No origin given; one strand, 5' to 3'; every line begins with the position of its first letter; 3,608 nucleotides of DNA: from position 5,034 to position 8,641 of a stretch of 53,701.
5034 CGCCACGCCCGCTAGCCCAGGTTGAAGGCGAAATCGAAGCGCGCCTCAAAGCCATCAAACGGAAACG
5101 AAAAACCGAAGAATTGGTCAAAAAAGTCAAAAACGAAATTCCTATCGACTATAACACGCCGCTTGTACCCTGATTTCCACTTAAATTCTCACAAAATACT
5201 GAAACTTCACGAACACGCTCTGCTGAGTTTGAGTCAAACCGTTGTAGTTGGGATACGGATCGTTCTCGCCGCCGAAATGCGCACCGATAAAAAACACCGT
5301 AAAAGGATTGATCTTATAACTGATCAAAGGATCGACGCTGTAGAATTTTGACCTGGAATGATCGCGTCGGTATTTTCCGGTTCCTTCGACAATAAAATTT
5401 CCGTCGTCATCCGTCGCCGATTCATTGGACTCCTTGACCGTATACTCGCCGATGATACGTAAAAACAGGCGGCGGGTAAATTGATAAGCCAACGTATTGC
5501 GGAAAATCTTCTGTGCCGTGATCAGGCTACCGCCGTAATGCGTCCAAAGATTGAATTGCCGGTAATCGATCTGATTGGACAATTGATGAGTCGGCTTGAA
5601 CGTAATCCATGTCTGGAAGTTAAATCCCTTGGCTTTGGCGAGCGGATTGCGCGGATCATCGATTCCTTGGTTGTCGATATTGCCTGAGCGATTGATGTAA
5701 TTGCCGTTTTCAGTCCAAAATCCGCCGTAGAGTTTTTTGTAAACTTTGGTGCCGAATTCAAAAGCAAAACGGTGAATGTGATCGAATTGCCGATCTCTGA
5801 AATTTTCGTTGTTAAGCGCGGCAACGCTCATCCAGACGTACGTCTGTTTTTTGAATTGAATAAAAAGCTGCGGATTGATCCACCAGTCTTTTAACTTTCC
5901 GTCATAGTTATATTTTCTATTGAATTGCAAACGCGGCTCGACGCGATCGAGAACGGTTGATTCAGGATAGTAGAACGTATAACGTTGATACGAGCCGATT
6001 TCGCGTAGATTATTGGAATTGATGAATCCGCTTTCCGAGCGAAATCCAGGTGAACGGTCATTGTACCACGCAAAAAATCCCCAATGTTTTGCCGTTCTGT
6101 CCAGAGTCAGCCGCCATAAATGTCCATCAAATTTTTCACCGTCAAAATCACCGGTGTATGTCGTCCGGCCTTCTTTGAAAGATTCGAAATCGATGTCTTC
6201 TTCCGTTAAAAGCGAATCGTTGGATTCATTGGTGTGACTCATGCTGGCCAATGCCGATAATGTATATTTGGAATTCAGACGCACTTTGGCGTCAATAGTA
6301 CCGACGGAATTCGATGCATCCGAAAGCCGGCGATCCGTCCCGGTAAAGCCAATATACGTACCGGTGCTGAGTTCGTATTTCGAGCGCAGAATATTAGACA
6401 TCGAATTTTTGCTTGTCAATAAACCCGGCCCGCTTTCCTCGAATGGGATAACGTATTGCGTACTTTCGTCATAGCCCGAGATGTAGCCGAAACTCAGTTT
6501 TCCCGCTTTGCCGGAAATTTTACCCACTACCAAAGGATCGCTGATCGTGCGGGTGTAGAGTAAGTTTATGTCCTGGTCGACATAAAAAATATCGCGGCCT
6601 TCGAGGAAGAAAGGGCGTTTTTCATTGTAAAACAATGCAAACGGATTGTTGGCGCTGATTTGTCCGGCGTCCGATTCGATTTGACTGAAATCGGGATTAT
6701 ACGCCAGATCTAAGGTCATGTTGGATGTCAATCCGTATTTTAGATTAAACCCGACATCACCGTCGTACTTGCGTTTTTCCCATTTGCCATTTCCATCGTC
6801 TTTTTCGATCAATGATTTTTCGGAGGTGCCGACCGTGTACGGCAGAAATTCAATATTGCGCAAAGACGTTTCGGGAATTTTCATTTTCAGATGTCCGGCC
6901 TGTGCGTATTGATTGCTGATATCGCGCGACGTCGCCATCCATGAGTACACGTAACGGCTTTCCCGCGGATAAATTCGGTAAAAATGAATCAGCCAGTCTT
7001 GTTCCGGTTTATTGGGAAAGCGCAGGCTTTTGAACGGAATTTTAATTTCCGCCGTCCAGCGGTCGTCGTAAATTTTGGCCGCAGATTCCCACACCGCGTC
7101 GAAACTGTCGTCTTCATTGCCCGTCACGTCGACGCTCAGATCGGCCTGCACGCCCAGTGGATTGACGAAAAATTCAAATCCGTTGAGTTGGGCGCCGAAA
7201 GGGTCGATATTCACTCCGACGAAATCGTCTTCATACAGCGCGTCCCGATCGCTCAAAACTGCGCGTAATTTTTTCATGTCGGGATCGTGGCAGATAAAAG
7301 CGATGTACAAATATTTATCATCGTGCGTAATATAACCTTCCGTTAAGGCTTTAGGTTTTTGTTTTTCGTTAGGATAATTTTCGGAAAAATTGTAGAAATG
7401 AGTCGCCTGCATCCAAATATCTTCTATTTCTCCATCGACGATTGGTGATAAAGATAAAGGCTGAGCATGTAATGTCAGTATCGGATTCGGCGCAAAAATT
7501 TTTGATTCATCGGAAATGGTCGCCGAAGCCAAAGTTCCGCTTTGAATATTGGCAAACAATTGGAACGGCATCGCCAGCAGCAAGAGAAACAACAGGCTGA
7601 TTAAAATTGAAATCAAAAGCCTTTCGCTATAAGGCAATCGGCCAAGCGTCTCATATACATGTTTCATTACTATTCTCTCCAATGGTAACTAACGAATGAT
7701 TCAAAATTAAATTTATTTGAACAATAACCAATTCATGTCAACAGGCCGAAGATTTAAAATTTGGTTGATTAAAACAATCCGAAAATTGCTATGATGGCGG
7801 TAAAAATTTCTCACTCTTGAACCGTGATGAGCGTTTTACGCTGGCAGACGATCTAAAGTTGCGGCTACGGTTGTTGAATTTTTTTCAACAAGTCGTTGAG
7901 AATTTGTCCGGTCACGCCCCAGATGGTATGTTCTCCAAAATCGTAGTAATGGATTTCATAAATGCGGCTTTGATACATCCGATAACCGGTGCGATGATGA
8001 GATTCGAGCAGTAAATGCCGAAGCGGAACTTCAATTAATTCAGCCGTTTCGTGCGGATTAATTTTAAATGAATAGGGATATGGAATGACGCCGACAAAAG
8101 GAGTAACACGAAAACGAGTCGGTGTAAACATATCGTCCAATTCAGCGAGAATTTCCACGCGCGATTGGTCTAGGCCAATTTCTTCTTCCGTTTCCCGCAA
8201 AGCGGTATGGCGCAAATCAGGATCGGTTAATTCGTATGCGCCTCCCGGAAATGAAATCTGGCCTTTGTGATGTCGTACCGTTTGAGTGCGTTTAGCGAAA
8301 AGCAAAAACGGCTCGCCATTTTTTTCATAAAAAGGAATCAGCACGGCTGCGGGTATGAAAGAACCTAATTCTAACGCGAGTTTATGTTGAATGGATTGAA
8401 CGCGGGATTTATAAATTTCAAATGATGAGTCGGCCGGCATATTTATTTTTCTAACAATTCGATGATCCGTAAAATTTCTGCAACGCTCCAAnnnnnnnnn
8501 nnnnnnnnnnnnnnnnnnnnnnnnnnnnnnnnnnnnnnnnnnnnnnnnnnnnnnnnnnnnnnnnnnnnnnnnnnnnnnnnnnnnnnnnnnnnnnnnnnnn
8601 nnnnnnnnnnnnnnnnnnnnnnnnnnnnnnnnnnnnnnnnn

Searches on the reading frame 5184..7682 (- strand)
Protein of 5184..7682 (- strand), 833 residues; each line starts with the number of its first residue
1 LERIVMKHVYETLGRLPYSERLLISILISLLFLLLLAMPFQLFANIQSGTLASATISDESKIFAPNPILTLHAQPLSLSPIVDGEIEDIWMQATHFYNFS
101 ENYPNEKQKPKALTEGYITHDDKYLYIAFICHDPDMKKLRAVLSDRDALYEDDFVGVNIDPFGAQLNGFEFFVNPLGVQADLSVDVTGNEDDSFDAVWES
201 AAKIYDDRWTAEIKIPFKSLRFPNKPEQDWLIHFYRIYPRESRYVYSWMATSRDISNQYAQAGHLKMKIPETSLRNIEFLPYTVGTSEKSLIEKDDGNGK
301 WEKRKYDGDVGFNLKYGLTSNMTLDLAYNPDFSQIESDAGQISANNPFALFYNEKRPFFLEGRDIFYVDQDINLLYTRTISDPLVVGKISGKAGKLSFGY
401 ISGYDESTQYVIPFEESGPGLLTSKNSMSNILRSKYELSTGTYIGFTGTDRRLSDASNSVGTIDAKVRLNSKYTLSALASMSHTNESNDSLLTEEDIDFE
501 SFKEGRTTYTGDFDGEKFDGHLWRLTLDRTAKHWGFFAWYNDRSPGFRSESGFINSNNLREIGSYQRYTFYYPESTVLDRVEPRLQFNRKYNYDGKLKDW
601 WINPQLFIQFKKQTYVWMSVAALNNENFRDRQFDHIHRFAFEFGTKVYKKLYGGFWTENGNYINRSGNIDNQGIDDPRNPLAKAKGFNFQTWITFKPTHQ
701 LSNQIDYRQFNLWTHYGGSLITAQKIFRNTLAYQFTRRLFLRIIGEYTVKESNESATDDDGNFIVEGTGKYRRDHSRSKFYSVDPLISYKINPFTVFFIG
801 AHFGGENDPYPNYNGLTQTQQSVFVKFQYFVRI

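Call 47: search_protein_families(library=pfam, proteins=[window:5184-7682:-], max_evalue=0.0001)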
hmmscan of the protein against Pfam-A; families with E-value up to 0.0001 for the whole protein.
window:5184-7682:- (833 aa): 2 families
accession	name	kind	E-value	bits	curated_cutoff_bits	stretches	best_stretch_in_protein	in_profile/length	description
PF19313.5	DUF5916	-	7.7e-18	65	22.6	1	278-380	6-94/572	Domain of unknown function (DUF5916)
PF06452.16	CBM9_1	-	1.3e-06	28.8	23.4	1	82-226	1-139/185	Carbohydrate family 9 binding domain-like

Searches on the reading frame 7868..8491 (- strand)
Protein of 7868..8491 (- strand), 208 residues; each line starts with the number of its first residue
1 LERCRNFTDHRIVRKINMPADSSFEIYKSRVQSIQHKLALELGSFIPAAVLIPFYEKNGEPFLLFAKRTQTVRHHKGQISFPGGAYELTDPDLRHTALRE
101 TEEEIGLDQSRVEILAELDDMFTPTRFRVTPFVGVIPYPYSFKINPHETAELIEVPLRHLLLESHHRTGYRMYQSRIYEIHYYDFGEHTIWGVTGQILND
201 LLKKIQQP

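Call 47: search_protein_families(library=pfam, proteins=[window:7868-8491:-], max_evalue=0.0001)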
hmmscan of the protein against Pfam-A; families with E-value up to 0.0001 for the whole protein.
window:7868-8491:- (208 aa): 1 family
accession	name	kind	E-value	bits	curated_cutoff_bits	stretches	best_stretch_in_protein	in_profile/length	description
PF00293.34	NUDIX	-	3.3e-12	47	21.1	1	48-131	4-90/134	NUDIX domain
